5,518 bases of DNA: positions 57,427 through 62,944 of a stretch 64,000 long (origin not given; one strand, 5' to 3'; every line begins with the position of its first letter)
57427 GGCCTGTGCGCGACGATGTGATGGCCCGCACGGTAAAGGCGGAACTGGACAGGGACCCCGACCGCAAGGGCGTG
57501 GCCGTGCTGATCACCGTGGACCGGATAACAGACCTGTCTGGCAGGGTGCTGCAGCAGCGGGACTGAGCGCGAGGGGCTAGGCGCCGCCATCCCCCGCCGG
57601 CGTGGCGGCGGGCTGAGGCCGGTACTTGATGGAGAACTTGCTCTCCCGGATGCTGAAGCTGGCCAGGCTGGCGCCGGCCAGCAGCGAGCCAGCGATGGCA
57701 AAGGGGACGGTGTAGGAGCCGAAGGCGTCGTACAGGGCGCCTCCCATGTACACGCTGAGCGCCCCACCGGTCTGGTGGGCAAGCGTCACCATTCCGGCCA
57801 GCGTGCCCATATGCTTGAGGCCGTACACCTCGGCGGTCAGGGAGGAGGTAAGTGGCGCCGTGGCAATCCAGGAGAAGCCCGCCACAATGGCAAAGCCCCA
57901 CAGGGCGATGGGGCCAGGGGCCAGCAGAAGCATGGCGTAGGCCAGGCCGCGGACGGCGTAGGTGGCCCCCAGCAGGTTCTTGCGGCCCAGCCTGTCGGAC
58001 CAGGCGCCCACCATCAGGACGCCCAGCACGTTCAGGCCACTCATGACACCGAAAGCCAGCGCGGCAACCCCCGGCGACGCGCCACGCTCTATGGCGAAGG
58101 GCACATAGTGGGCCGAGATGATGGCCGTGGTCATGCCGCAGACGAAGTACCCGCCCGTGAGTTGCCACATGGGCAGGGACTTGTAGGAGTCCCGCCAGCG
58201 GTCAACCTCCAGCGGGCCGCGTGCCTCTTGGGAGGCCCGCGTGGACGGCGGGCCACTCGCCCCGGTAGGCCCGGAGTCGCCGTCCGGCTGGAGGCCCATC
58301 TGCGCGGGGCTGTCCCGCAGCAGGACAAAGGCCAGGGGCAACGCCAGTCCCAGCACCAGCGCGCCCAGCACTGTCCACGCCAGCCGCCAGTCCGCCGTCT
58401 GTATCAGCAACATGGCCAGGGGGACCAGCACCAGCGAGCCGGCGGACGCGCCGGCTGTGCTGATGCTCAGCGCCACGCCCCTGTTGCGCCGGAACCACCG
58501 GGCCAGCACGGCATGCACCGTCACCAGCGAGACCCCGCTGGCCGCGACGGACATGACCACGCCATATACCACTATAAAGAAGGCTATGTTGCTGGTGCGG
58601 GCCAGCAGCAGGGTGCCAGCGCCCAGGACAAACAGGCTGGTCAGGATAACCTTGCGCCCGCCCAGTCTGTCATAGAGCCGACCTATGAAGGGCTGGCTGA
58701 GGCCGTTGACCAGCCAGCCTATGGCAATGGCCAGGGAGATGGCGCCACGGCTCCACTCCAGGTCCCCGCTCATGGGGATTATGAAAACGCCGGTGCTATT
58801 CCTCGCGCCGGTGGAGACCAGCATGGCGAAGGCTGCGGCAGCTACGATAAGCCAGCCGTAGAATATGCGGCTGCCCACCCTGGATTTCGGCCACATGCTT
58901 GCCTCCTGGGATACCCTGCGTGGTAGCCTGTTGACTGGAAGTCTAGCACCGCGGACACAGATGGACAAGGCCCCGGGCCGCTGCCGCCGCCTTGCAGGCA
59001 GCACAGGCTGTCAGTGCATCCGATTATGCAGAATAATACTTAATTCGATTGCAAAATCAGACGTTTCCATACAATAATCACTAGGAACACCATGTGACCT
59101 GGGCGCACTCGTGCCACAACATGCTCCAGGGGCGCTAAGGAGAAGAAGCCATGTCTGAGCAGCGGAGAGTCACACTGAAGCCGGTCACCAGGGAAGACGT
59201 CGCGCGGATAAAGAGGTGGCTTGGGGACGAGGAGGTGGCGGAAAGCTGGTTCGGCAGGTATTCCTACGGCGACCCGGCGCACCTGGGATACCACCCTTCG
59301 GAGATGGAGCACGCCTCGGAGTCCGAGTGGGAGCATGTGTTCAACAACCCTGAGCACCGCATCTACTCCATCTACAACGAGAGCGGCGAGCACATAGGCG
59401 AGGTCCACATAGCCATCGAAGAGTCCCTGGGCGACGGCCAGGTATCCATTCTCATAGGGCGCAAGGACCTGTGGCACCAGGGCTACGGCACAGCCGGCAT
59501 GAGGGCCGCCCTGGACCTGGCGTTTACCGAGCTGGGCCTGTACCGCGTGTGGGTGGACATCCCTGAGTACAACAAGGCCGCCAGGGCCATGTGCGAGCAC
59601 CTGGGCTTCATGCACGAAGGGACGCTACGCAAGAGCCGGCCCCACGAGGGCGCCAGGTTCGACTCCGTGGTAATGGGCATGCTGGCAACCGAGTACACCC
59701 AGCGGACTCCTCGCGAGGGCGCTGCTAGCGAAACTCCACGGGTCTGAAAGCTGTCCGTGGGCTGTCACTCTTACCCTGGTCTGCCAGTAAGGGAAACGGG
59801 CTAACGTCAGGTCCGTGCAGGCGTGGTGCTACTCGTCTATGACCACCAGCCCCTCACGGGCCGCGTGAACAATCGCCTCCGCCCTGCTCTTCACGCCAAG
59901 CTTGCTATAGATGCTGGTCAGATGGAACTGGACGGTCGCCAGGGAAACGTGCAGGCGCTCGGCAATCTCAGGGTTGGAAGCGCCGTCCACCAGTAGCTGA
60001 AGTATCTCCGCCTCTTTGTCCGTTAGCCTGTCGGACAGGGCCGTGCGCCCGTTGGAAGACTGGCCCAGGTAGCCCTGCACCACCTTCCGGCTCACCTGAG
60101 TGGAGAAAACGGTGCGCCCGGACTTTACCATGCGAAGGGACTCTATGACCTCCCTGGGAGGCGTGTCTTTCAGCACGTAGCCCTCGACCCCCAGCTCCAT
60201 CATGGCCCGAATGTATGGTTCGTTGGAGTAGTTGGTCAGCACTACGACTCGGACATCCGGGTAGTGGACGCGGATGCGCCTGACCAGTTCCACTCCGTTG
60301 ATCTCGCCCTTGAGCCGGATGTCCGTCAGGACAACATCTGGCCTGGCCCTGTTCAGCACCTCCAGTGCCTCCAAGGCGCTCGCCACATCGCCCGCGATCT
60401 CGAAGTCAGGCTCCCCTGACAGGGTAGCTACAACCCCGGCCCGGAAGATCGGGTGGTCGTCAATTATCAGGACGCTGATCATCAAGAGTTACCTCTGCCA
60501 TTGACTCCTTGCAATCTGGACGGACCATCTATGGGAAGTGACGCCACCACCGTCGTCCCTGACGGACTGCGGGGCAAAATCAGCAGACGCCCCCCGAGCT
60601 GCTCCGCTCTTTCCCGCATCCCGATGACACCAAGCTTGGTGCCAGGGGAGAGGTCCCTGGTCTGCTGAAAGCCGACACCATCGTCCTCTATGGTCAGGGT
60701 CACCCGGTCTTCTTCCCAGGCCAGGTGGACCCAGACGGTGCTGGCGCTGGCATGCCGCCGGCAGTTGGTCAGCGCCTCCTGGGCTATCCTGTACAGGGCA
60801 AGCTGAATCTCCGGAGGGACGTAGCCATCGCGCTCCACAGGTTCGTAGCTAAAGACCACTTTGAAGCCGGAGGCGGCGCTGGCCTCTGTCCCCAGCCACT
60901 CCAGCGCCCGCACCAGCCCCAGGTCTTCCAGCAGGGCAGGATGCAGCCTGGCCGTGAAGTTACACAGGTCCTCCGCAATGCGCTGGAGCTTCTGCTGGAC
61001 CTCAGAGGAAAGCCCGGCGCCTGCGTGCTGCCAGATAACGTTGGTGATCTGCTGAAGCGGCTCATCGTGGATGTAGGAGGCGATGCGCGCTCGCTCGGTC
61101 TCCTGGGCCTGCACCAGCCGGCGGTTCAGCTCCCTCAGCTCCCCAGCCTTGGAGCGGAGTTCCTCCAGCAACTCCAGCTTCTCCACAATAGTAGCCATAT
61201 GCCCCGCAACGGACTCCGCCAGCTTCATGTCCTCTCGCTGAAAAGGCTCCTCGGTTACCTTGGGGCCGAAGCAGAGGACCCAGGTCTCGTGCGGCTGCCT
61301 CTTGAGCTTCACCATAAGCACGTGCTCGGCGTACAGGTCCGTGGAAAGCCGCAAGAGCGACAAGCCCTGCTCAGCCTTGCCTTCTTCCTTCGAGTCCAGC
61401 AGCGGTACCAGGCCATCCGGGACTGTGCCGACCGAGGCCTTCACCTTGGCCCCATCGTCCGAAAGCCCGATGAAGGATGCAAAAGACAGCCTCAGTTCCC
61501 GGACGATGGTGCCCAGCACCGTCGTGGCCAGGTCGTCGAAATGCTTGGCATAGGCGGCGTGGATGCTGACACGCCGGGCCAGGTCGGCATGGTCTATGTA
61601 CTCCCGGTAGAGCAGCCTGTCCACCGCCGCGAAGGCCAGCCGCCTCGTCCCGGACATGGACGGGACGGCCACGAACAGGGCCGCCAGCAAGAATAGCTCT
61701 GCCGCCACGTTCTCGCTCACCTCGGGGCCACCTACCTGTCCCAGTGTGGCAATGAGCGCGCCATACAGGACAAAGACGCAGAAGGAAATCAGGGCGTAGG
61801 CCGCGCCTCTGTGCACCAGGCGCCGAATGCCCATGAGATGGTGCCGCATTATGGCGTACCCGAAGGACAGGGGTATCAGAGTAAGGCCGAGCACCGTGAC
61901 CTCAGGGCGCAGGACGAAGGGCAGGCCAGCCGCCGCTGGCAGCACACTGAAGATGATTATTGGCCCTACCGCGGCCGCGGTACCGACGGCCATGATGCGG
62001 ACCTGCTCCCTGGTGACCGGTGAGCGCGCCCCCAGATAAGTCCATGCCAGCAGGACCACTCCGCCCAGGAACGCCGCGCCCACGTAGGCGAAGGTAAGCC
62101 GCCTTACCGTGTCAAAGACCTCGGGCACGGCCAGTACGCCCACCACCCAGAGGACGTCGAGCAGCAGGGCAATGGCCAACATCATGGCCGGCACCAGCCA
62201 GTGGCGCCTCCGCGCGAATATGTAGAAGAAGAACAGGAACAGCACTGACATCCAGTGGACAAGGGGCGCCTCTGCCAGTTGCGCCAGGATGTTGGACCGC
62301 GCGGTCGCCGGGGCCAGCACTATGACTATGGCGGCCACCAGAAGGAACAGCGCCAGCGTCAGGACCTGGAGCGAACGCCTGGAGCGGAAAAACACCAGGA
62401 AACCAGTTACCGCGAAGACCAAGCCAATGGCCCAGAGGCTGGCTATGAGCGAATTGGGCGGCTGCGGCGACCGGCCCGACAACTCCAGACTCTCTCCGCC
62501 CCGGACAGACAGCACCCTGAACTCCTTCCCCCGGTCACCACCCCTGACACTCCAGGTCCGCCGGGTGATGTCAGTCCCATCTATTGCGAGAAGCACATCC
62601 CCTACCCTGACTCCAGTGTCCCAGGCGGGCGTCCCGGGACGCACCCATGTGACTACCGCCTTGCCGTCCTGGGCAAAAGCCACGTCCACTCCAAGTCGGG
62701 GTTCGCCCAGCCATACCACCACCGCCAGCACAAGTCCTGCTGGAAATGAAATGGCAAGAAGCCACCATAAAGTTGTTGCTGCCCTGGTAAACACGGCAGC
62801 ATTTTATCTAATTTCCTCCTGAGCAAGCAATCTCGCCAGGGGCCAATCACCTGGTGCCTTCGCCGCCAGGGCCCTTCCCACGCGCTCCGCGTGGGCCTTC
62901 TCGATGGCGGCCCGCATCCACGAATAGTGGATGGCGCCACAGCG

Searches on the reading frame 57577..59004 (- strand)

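Call 4: search_protein_families(library=pfam, proteins=[window:57577-59004:-], max_evalue=0.01)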
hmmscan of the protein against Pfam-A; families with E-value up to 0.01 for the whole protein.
window:57577-59004:- (475 aa): 2 families
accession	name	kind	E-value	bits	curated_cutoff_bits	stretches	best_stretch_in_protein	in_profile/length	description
PF07690.21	MFS_1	-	1.3e-55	189.2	33.4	2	58-417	2-346/347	Major Facilitator Superfamily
PF06779.20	MFS_4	-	5.6e-09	36.2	26.3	1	271-447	186-361/364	Uncharacterised MFS-type transporter YbfB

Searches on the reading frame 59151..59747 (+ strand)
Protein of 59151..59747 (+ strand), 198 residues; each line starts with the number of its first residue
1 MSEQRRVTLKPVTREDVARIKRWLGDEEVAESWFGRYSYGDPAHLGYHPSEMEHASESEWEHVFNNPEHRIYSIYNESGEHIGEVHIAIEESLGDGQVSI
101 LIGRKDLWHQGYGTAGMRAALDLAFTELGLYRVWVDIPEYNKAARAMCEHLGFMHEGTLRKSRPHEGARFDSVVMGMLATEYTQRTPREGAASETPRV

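Call 4: search_protein_families(library=pfam, proteins=[window:59151-59747:+], max_evalue=0.01)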
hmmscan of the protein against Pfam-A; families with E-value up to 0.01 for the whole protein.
window:59151-59747:+ (198 aa): 5 families
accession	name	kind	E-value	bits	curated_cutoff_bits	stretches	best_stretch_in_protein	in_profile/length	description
PF13302.13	Acetyltransf_3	-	3.3e-18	67.1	25.4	1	6-153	1-137/138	Acetyltransferase (GNAT) domain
PF00583.31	Acetyltransf_1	-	7.8e-11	42.7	20.7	1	52-153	20-116/116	Acetyltransferase (GNAT) family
PF13523.12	Acetyltransf_8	-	1.6e-08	34.7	27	1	14-158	3-142/145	Acetyltransferase (GNAT) domain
PF13420.13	Acetyltransf_4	-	0.00025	21.5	24.3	1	10-173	2-154/155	Acetyltransferase (GNAT) domain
PF13508.13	Acetyltransf_7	-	0.0097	16.7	27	0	69-154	3-83/84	Acetyltransferase (GNAT) domain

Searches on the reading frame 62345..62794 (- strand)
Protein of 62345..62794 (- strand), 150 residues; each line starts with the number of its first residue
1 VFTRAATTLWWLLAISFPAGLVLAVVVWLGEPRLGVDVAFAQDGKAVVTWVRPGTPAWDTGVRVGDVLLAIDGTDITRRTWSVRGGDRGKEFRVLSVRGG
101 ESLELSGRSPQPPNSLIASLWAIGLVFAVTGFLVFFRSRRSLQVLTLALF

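Call 62: predict_structure(protein=window:62345-62794:-)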
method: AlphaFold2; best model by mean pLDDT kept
length: 150 residues; sequences in the alignment: 1
mean_pLDDT: 55.7   pTM: 0.29
mean pLDDT of the five models: 55.7, 55.6, 55.3, 55.0, 52.4
residues with pLDDT >= 90: 0; 70-90: 48; 50-70: 24; < 50: 78
segments of 3 or more residues with pLDDT < 50: 34-107
pLDDT, mean of each block of 10 residues (from residue 1): 71 75 72 47 44 40 38 38 41 43 45 62 80 70 69
secondary structure, 60 per line:
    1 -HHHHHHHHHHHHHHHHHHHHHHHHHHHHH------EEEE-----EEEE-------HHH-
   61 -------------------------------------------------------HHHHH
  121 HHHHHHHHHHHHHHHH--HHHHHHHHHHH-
elements in order: H2-30 E37-40 E46-49 H116-136 H139-149

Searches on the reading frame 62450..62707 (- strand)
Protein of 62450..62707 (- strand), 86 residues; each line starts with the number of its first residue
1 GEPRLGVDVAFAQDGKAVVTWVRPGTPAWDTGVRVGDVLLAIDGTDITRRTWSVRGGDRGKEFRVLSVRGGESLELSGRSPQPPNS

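Call 64: search_solved_structures(query=A6, max_evalue=0.01, show_alignments=3)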
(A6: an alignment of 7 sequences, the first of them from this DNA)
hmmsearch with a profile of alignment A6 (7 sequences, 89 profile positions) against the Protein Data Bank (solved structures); distinct sequences matched with E-value up to 0.01: 157 (the best 60 are shown).
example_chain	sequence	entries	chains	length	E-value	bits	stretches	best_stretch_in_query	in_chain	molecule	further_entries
3wkl_A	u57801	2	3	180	5.7e-10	42.5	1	21-80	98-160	Putative Zinc Metalloprotease AQ_1964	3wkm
6icc_A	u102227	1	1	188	6e-10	42.5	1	21-80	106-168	PDZ tandem fragment with PA tag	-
6al1_A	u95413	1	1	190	6.5e-10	42.4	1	21-80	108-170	PDZ tandem fragment with PA tag insertion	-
7cqc_A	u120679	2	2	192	6.7e-10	42.3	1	21-80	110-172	Putative zinc metalloprotease aq_1964,PA14 from Podoplanin,Putative zinc metalloprotease a | Putative zinc metalloprotease aq_1964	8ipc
9j83_A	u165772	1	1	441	1.6e-09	41.1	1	21-79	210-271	Putative zinc metalloprotease aq_1964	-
9j82_A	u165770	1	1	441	1.6e-09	41.1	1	21-79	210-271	Putative zinc metalloprotease aq_1964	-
6icf_A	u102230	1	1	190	5.6e-09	39.4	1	21-52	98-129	Putative zinc metalloprotease aq_1964,Putative zinc metalloprotease aq_1964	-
6akq_A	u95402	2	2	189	7.8e-09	38.9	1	21-52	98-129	PDZ tandem fragment of A. aeolicus site-2 protease homolog with the PA tag insertion | PDZ tandem fragment with PA tag insertion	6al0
5e6p_B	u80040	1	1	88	2.6e-07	34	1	11-54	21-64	Rho guanine nucleotide exchange factor 11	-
5tyt_A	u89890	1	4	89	2.7e-07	34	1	11-54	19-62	Rho guanine nucleotide exchange factor 11, C-X-C chemokine receptor type 2 chimera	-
2dls_A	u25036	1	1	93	2.9e-07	33.8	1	11-54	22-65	Rho guanine nucleotide exchange factor 11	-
7cqd_A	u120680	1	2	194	4.3e-06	30.1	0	20-51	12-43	Putative zinc metalloprotease aq_1964,PA14 from Podoplanin,Putative zinc metalloprotease a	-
2qt5_A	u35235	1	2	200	6.7e-06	29.5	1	19-51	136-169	Glutamate receptor-interacting protein 1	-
1ky9_A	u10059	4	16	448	8.6e-06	29.2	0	20-52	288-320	PROTEASE DO | Periplasmic serine endoprotease DegP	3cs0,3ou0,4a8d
2zle_A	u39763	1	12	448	8.8e-06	29.1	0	20-52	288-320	Protease do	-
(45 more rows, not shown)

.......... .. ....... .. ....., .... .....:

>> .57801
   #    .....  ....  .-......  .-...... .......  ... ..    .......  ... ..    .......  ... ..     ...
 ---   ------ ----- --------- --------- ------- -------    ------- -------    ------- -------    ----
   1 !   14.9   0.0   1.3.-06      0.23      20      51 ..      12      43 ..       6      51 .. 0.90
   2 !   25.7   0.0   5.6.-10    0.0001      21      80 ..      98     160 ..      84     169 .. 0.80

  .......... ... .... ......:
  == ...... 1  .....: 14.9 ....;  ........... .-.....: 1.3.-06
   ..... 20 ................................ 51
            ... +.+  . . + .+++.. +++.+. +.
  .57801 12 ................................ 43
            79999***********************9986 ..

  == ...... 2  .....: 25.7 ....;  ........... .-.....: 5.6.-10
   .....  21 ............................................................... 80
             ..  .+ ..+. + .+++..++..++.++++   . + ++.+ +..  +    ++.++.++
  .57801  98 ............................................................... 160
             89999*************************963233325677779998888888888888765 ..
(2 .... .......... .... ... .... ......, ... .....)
